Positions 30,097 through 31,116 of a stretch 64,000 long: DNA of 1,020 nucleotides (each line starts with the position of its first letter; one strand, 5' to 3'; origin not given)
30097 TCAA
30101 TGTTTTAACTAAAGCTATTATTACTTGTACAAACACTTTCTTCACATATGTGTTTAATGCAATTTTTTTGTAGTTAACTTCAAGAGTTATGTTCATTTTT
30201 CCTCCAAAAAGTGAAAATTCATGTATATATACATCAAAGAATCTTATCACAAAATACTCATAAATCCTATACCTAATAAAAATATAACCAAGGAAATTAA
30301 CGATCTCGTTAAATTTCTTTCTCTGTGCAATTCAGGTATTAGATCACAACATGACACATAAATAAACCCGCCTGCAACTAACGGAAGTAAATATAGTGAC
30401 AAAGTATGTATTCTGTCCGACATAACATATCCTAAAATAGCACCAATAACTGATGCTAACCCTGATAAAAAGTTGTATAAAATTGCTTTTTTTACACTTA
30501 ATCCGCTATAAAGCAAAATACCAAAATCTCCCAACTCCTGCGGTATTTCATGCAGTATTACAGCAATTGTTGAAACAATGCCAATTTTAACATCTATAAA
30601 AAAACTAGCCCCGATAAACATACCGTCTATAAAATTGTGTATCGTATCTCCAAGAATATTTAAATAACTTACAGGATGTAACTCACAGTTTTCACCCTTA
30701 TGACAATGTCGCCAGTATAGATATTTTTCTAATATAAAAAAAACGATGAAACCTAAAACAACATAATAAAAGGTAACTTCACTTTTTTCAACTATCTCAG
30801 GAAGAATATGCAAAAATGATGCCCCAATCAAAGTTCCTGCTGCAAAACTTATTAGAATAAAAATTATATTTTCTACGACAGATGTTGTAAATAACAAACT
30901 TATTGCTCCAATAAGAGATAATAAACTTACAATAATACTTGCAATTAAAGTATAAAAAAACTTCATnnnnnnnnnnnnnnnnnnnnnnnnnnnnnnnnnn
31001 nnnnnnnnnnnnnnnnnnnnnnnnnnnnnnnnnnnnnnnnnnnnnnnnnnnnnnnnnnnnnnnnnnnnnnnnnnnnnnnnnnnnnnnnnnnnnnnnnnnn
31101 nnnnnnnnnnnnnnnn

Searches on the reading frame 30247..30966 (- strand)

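Call 57: search_protein_families(library=pfam, proteins=[window:30247-30966:-], max_evalue=0.0001)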
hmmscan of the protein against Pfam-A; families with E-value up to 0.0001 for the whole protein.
window:30247-30966:- (239 aa): 1 family
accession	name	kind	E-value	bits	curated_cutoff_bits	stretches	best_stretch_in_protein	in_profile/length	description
PF02535.28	Zip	-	1.4e-45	156.4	35.1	2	88-239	166-322/323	ZIP Zinc transporter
